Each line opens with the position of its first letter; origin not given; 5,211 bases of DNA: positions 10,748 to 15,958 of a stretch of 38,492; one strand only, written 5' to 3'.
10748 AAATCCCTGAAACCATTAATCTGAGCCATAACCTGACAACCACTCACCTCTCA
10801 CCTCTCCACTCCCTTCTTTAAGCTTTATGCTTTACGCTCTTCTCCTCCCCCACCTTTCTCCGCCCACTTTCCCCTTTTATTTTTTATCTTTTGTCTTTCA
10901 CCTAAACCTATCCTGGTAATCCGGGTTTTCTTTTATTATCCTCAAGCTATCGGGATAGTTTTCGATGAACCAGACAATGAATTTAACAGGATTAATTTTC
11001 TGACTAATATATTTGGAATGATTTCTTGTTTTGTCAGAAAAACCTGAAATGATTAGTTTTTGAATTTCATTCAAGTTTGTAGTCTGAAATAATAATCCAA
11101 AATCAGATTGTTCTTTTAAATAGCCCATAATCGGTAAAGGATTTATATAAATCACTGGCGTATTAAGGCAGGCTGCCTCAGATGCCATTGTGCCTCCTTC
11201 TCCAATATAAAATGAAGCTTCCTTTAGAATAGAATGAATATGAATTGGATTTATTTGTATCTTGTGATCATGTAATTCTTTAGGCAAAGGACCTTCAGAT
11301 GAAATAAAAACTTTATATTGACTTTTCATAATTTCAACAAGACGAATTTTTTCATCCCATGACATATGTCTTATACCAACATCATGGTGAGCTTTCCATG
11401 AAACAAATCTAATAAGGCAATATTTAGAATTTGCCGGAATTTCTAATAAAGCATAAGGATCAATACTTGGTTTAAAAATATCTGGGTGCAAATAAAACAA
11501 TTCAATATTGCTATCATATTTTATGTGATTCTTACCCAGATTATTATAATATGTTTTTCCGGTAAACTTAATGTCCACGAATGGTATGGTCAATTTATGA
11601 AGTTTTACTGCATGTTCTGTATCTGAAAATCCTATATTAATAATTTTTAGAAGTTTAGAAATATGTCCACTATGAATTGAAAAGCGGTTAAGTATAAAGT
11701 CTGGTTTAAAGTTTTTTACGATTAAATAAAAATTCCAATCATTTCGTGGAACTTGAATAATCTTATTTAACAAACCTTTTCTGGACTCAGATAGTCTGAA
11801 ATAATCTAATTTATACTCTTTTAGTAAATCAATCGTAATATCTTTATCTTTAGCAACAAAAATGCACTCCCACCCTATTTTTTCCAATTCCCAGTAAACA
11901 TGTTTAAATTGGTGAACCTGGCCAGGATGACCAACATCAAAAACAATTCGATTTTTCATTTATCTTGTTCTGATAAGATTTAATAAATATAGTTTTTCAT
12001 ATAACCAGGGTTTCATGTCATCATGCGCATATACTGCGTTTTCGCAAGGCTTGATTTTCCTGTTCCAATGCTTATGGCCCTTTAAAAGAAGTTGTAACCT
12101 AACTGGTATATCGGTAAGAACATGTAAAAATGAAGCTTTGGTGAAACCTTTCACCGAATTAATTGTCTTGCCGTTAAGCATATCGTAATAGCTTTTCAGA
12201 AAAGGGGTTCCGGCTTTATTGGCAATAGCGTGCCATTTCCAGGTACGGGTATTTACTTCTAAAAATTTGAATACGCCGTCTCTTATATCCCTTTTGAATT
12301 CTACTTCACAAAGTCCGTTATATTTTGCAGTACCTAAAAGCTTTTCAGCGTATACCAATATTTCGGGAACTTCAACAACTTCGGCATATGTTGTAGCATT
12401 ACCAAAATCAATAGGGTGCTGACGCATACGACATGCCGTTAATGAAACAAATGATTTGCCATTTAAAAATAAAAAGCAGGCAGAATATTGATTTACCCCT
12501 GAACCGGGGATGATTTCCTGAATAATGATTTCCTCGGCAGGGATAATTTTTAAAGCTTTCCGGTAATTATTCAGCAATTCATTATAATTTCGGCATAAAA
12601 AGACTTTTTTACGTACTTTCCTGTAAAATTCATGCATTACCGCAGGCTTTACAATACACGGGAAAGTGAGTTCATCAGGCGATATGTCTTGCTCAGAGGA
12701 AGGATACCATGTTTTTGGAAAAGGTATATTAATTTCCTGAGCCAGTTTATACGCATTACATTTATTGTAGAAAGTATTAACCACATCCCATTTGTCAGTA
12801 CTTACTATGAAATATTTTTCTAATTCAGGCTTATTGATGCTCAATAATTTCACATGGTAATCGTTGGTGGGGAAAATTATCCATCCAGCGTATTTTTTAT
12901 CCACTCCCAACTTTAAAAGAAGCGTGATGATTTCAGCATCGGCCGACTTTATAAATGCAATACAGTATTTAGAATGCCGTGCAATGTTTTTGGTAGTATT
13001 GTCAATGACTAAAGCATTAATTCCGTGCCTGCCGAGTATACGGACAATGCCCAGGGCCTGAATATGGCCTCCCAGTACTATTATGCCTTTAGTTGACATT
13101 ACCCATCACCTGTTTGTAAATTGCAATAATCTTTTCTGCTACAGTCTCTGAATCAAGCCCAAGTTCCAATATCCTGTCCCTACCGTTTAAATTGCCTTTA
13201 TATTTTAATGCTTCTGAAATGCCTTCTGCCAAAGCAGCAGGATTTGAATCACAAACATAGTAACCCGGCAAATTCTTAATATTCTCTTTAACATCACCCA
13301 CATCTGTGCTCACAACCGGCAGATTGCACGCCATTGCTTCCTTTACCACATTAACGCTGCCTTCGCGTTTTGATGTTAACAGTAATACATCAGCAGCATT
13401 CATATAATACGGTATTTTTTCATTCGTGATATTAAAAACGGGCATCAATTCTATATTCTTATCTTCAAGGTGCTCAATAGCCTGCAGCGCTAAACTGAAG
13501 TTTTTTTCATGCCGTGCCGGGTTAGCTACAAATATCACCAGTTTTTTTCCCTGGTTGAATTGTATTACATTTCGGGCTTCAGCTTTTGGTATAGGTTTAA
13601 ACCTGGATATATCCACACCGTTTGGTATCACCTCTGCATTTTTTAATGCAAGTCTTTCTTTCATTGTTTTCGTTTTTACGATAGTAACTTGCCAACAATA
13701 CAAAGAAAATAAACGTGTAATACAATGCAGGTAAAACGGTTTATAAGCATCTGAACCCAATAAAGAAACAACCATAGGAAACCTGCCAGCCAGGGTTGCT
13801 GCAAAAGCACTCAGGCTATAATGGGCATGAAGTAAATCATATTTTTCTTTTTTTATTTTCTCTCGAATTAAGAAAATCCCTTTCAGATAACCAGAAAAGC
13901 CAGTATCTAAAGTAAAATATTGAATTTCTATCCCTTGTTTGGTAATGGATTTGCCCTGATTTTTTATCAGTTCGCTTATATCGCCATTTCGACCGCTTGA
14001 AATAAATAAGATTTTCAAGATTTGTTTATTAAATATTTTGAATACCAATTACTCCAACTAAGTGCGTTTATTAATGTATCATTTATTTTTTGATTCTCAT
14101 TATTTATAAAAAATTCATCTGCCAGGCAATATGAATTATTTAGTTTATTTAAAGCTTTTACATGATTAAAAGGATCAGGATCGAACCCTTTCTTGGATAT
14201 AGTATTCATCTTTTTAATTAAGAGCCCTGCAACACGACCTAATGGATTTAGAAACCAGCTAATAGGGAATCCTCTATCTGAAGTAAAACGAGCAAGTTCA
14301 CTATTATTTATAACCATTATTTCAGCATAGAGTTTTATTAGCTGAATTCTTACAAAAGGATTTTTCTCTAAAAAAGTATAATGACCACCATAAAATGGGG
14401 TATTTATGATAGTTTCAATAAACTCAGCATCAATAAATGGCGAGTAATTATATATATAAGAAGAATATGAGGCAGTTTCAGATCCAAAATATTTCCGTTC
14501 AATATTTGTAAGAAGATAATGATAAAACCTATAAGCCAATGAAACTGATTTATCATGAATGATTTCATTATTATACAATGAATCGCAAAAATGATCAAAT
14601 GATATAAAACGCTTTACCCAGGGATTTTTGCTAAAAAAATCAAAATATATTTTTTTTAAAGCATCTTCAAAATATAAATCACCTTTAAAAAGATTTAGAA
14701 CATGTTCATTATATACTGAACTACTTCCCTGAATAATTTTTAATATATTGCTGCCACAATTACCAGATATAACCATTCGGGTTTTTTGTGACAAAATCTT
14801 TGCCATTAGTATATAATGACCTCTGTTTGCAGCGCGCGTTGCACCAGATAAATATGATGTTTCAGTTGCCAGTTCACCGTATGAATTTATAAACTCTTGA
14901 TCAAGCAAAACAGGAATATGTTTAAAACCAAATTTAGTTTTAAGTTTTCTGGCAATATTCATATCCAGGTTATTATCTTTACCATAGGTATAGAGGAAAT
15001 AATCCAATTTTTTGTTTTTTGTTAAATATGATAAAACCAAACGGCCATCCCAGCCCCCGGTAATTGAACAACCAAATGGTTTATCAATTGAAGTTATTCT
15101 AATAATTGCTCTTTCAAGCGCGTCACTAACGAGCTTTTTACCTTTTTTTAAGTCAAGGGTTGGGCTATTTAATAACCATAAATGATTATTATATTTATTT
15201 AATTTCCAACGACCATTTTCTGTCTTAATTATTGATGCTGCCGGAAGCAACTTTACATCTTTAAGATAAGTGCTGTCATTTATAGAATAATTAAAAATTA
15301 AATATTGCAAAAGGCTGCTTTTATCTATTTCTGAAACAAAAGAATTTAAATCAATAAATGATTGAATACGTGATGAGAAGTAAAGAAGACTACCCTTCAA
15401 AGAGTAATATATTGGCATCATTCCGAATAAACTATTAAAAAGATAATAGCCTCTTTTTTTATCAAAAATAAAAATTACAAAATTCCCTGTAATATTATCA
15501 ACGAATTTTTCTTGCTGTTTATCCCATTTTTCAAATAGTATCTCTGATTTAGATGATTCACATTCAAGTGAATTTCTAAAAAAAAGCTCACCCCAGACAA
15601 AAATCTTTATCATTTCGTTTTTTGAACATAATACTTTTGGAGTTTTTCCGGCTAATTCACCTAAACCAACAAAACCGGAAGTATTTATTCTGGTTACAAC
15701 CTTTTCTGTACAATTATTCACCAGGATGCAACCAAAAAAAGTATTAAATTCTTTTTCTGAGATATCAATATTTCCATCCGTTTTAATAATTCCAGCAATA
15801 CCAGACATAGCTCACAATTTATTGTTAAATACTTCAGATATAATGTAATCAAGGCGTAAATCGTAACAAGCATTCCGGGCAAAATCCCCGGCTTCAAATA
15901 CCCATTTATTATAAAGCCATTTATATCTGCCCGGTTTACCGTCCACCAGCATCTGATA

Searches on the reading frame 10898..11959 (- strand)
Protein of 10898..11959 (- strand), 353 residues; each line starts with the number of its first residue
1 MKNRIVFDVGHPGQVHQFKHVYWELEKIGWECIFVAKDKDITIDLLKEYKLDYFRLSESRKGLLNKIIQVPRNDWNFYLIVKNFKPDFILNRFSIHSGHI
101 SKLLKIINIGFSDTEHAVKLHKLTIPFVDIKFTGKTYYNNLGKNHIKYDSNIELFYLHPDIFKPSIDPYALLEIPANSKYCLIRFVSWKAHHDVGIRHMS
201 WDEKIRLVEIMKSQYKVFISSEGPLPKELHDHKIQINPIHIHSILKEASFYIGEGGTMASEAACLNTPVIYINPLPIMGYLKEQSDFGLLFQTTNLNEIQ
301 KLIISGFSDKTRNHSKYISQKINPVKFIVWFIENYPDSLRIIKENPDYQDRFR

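Call 3: search_protein_families(library=pfam, proteins=[window:10898-11959:-], max_evalue=0.01)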
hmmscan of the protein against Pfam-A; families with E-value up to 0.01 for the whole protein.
window:10898-11959:- (353 aa): 1 family
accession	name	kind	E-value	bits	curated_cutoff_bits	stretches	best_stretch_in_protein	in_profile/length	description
PF04007.18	DUF354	-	7.3e-18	65.2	22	2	229-313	242-326/349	Protein of unknown function (DUF354)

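Call 4: search_protein_families(library=padloc, proteins=[window:10898-11959:-], max_evalue=0.01)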
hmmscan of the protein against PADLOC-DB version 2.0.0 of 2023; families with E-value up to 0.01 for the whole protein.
window:10898-11959:- (353 aa): 0 families

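Call 5: search_protein_families(library=ncbifam, proteins=[window:10898-11959:-], max_evalue=0.001)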
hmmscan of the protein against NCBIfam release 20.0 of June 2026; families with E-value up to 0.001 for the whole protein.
window:10898-11959:- (353 aa): 1 family
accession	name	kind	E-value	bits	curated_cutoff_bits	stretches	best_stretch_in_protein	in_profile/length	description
TIGR00661.1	MJ1255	subfamily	1.1e-05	24.8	195.9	1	63-272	71-273/321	MJ1255/VC2487 family glycosyltransferase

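Call 20: find_encoding_contigs(protein=window:10898-11959:-, flank=10000, max_places=10)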
Protein window:10898-11959:- (353 aa): no gene with exactly this product is on record in the collection.

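Call 53: find_related_loci(query=window:10898-11959:-, collection=genome_contigs, flank=10000)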
Query window:10898-11959:- (353 aa) in genome_contigs; peptide patterns used: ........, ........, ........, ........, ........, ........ (x = any residue, [..] = any of these).
81 stretches matched a pattern; 37 encode a relative of the query (tblastn E <= 1e-3); 37 distinct loci.
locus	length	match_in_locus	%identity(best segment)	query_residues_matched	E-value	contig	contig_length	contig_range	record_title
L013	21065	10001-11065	39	4-353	4e-76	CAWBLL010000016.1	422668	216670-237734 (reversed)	MAG: uncultured Bacteroidales bacterium isolate MFD02416.bin.1.315 genome assembly, contig: contig_4459, whole genome sh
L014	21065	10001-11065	38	4-353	1e-75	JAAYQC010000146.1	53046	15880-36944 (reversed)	MAG: Bacteroidales bacterium isolate AS22ysBPME_306 171621_AS22, whole genome shotgun sequence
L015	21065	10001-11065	38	4-353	1e-75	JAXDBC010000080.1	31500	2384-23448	MAG: Bacteroidales bacterium isolate POMEDNA-B08 Raw1_k127_205784, whole genome shotgun sequence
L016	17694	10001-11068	39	4-353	1e-78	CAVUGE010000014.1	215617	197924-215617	MAG: uncultured Bacteroidetes bacterium isolate MFD02416.bin.2.156 genome assembly, contig: contig_26868, whole genome s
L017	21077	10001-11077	38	5-353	4e-70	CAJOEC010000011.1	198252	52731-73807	uncultured Prevotella sp. isolate Red_deer_2_mag_11 genome assembly, contig: scaffold_150, whole genome shotgun sequence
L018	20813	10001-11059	37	9-352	3e-68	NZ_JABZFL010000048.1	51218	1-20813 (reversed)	MAG: Desulfobacula sp. isolate Grevelingen_8MPaII_metabat2.13 scaffold_640, whole genome shotgun sequence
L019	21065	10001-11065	37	4-353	3e-68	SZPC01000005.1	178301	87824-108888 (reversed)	Ignavibacteria bacterium CHB1 ZYPT4scaffold_28, whole genome shotgun sequence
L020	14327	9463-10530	35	4-352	1e-61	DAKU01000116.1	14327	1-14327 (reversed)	MAG TPA_asm: Methanosarcinaceae archaeon UBA470 UBA470_contig_22624, whole genome shotgun sequence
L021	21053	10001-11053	36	4-347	4e-61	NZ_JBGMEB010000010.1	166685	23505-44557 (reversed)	MAG: Methanomethylovorans sp. isolate DMCM NODE_23_length_166685_cov_27.910776, whole genome shotgun sequence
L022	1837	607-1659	36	4-347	7e-63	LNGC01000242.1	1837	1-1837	MAG: Candidatus Methanofastidiosum methylothiophilum isolate U1lsi0528_Bin055 AMQ22_contig000242, whole genome shotgun s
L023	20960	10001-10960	35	36-345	8e-55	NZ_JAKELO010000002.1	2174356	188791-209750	Methanogenium marinum strain DSM 15558 Mgmar-contig02, whole genome shotgun sequence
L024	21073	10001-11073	33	2-353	2e-55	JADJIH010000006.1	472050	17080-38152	MAG: Ignavibacteriales bacterium isolate Ega_18-Q3-R5-49_MAXAC.056 tig00000943-10-4714380, whole genome shotgun sequence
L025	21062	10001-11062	31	5-349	4e-46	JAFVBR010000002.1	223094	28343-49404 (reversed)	MAG: Paludibacteraceae bacterium isolate RGIG5024 Roe_deer_Rumen.Co__c7087, whole genome shotgun sequence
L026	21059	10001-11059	32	4-343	7e-46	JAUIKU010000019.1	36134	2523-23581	MAG: Bacteroidia bacterium isolate Co_bin.374 NODE_7265_length_36134_cov_1.148443, whole genome shotgun sequence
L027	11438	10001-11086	31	2-353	1e-45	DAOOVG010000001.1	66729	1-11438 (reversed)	MAG TPA_asm: Paludibacteraceae bacterium isolate AMR_MDS_2447 NODE_231_length_66729_cov_9.222980, whole genome shotgun s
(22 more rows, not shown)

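Call 64: find_related_loci(query=window:10898-11959:-, collection=metagenome_contigs, flank=10000)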
Query window:10898-11959:- (353 aa) in metagenome_contigs; peptide patterns used: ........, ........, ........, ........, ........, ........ (x = any residue, [..] = any of these).
150 stretches matched a pattern; 97 encode a relative of the query (tblastn E <= 1e-3); the best 80 are kept; 80 distinct loci.
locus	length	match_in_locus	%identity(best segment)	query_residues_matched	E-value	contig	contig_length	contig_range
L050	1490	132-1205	48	1-353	5e-112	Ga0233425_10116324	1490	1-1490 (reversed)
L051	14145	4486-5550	39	4-353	1e-79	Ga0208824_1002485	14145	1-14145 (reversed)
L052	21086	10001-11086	40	1-353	8e-79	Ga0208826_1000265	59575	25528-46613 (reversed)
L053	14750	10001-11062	39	4-352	4e-78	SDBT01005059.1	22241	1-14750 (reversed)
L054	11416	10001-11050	39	10-353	4e-77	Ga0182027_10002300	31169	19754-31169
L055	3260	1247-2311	39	4-353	3e-77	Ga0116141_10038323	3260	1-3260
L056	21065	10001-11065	38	4-353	1e-75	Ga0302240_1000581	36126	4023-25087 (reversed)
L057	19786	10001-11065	38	4-352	7e-75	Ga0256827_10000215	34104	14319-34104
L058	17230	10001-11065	36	4-352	3e-74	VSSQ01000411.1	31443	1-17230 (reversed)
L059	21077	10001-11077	36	2-353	5e-72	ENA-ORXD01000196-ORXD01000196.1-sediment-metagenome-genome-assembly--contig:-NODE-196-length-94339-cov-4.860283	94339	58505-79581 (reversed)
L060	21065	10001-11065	38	4-353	1e-75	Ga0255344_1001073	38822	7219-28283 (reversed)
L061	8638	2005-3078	37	4-353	3e-71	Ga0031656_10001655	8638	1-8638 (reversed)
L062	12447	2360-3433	37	4-353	4e-70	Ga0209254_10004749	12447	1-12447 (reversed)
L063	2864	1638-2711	39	4-353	8e-71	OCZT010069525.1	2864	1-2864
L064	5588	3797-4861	37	4-353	3e-69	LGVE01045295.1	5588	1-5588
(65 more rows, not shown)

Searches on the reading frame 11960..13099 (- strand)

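Call 5: search_protein_families(library=ncbifam, proteins=[window:11960-13099:-], max_evalue=0.001)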
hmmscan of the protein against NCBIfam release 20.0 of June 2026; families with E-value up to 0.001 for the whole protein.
window:11960-13099:- (379 aa): 5 families
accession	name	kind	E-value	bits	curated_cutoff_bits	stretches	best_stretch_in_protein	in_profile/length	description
NF005315.0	PRK06849.1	equivalog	6.3e-15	55.1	406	1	4-377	5-363/389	hypothetical protein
NF009402.0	PRK12767.1-1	equivalog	3.1e-14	52.5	218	1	9-285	10-275/329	carbamoyl phosphate synthase-like protein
NF009405.0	PRK12767.1-4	equivalog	1.5e-07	30.7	390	1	52-313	53-293/320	carbamoyl phosphate synthase-like protein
NF009404.0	PRK12767.1-3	equivalog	3.8e-06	26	316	1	58-200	58-206/344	carbamoyl phosphate synthase-like protein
NF009406.0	PRK12767.1-5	equivalog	5.9e-06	25.6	271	1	54-315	56-300/327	carbamoyl phosphate synthase-like protein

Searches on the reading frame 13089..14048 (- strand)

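Call 93: search_protein_families(library=pfam, proteins=[window:13089-14048:-], max_evalue=0.00001)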
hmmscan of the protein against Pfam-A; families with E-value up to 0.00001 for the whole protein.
window:13089-14048:- (319 aa): 4 families
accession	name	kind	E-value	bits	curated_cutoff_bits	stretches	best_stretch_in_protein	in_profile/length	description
PF00534.26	Glycos_transf_1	-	1.1e-17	64.6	26.4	1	206-284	80-159/172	Glycosyl transferases group 1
PF13692.12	Glyco_trans_1_4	-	1.8e-16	61.1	27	1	192-282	55-141/142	Glycosyl transferases group 1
PF13439.12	Glyco_transf_4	-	9.7e-11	42.4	28.5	1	44-149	47-170/170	Glycosyltransferase Family 4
PF13477.12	Glyco_trans_4_2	-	8.6e-08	32.9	23.4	1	37-103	42-113/139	Glycosyl transferase 4-like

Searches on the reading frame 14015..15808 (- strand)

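Call 93: search_protein_families(library=pfam, proteins=[window:14015-15808:-], max_evalue=0.00001)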
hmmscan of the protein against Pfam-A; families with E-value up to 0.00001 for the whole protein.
window:14015-15808:- (597 aa): 2 families
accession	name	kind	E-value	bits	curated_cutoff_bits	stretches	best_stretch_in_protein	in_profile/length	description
PF13537.11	GATase_7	-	2.9e-07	31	25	1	85-151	52-121/123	Glutamine amidotransferase domain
PF00733.27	Asn_synthase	-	8.3e-07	29.4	21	1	227-471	2-254/354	Asparagine synthase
